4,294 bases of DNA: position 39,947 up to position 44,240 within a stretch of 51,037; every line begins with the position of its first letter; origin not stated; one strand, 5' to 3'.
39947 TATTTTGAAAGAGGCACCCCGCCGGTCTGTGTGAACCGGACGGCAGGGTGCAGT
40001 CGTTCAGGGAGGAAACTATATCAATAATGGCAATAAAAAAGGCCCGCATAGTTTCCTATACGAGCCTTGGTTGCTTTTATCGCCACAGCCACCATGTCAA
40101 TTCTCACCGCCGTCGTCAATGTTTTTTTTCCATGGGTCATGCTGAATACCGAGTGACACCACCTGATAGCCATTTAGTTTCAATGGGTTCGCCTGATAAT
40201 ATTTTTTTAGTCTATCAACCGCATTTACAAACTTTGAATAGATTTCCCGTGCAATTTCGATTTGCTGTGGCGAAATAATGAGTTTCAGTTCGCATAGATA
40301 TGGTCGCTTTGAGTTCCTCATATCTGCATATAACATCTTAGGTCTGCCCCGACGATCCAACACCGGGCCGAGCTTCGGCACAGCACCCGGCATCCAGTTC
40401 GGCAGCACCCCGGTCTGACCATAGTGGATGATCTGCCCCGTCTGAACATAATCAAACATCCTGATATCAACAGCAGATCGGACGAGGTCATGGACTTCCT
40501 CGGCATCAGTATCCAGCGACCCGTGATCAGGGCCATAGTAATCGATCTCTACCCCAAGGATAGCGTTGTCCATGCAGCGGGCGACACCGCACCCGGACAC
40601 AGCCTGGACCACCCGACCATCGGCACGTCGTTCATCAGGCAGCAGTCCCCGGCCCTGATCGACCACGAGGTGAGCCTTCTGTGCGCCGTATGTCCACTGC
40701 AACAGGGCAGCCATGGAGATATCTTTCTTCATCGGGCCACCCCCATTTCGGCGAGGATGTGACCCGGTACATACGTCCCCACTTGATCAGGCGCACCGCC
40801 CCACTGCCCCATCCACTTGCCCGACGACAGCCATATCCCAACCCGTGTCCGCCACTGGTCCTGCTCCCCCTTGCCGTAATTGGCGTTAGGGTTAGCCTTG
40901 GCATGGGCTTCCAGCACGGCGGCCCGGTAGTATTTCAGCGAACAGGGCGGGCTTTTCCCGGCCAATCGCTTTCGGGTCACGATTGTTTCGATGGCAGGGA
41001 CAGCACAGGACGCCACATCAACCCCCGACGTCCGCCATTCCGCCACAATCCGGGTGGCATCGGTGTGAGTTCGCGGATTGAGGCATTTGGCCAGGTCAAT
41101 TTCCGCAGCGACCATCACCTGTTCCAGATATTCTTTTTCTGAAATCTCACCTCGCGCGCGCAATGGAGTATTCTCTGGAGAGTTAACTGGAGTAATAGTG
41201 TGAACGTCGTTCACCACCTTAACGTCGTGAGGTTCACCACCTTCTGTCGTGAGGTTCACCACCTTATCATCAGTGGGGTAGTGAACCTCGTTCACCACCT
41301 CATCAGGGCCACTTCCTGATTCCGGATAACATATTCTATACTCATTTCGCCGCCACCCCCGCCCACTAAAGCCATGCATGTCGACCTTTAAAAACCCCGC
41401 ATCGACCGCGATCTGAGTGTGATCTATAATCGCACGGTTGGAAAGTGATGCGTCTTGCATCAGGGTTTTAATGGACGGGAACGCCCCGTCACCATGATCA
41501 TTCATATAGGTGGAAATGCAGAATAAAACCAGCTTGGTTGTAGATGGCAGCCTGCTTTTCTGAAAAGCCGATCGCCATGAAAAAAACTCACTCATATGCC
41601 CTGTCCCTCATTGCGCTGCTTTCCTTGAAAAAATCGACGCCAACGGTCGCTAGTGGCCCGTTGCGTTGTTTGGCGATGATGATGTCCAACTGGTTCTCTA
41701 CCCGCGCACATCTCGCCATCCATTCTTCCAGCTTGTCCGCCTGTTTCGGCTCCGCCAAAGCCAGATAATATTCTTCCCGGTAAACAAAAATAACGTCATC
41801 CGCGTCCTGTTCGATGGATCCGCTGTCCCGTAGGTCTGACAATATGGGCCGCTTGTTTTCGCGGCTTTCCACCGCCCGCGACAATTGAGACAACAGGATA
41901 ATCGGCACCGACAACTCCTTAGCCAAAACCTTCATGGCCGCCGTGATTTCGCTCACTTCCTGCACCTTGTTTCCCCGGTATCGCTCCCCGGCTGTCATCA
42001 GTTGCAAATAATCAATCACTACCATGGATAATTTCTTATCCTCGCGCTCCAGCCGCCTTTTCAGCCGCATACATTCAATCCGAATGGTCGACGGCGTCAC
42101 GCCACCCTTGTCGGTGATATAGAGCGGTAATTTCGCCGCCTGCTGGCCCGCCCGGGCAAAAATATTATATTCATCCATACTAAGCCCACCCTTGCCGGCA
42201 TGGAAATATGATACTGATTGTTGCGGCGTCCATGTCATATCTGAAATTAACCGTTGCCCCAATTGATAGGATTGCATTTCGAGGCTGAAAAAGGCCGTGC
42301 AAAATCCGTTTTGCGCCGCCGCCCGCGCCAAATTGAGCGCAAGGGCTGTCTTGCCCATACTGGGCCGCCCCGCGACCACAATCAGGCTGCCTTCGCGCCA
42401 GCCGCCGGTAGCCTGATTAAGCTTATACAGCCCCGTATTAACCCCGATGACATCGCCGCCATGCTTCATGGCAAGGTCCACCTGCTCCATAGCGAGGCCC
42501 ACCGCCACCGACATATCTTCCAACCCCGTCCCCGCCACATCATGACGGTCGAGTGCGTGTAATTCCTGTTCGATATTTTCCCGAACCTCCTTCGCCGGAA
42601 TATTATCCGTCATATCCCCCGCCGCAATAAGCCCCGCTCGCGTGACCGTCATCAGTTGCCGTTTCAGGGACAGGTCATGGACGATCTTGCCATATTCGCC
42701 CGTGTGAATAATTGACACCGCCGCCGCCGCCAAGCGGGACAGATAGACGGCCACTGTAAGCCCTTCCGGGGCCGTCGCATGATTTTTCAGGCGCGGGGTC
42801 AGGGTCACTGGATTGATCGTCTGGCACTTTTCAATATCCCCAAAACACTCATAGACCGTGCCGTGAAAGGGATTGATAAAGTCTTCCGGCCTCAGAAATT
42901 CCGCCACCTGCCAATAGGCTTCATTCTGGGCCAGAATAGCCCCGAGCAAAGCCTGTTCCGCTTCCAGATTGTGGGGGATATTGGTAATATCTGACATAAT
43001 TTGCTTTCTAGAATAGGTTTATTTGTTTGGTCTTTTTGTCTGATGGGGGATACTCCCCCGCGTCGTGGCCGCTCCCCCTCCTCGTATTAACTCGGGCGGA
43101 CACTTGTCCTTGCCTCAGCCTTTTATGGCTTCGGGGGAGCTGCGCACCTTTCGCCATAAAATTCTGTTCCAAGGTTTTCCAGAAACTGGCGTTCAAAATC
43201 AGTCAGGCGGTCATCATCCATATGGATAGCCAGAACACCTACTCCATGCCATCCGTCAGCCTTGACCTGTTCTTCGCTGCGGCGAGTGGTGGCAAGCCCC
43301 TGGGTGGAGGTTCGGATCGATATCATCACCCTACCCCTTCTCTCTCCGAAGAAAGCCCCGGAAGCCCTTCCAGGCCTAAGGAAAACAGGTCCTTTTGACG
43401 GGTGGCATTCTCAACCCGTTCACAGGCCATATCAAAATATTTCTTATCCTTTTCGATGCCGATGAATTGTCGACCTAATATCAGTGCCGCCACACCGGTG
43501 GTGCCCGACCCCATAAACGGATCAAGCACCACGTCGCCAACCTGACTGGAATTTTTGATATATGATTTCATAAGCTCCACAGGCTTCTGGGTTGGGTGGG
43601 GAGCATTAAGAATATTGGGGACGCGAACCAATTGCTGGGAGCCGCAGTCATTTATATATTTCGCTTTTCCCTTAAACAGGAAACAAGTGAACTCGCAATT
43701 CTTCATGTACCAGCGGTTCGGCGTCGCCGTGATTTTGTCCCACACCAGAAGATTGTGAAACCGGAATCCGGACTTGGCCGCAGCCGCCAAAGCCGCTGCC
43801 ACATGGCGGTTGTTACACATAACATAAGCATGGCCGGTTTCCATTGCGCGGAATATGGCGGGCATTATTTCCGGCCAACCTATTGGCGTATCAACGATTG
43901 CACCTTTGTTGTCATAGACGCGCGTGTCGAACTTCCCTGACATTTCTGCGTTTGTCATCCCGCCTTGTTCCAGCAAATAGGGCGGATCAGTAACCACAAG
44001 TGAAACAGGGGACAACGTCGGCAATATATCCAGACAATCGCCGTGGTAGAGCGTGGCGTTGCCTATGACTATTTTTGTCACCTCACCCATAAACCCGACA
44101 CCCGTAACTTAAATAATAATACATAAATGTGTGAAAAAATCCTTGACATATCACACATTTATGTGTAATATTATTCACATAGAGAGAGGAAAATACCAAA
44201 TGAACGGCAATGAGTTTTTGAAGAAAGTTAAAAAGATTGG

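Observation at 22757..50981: Nine copies of a modular, covarying multi-hairpin element with tandem G.A mismatches scattered through the prophage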

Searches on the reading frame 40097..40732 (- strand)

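Call 68: search_protein_families(library=pfam, proteins=[window:40097-40732:-], max_evalue=0.001)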
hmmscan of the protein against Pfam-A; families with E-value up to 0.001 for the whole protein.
window:40097-40732:- (211 aa): 1 family
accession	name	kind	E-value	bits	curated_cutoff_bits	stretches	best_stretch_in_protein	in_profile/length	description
PF08011.17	PDDEXK_9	-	0.00072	19.9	25.5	1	137-206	40-103/105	PD-(D/E)XK nuclease superfamily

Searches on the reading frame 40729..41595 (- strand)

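Call 68: search_protein_families(library=pfam, proteins=[window:40729-41595:-], max_evalue=0.001)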
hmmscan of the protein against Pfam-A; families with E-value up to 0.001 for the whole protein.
window:40729-41595:- (288 aa): 1 family
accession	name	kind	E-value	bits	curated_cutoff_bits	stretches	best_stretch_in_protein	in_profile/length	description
PF13730.12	HTH_36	-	3.2e-07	30.5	25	1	15-69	2-55/55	Helix-turn-helix domain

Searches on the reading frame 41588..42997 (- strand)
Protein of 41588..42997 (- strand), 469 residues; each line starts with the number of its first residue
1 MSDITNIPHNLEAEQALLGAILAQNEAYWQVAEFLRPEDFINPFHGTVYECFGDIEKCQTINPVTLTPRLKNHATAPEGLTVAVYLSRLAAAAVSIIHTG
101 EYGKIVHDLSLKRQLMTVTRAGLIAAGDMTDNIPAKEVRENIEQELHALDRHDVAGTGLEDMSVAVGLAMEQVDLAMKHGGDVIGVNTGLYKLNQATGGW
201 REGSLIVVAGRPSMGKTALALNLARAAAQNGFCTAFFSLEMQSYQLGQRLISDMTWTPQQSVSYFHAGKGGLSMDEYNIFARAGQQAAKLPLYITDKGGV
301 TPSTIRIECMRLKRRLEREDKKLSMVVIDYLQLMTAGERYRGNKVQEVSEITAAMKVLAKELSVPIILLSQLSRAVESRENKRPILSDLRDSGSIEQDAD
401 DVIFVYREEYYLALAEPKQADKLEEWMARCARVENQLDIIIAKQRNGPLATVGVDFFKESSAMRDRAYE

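Call 10: search_protein_families(library=pfam, proteins=[window:41588-42997:-])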
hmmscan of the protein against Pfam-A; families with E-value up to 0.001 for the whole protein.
window:41588-42997:- (469 aa): 4 families
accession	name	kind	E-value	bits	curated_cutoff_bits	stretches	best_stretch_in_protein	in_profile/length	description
PF03796.21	DnaB_C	-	2.5e-84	283.1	27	1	185-462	1-252/255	DnaB-like helicase C terminal domain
PF00772.26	DnaB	-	4.9e-20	71.9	23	1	8-108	3-103/103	DnaB-like helicase N terminal domain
PF13481.12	AAA_25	-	2.5e-09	37.5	27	1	192-372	21-190/195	AAA domain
PF06745.19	ATPase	-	0.00015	21.7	26.6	0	186-249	1-66/231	KaiC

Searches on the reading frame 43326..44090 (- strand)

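Call 10: search_protein_families(library=pfam, proteins=[window:43326-44090:-])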
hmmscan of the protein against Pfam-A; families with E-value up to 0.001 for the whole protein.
window:43326-44090:- (254 aa): 2 families
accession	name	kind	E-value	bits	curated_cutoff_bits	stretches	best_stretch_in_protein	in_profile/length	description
PF01555.25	N6_N4_Mtase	-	4.3e-32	112.3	26.7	1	29-222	1-219/221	DNA methylase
PF01170.24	UPF0020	-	0.00022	21.4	22.3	0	183-231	27-74/197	RMKL-like, methyltransferase domain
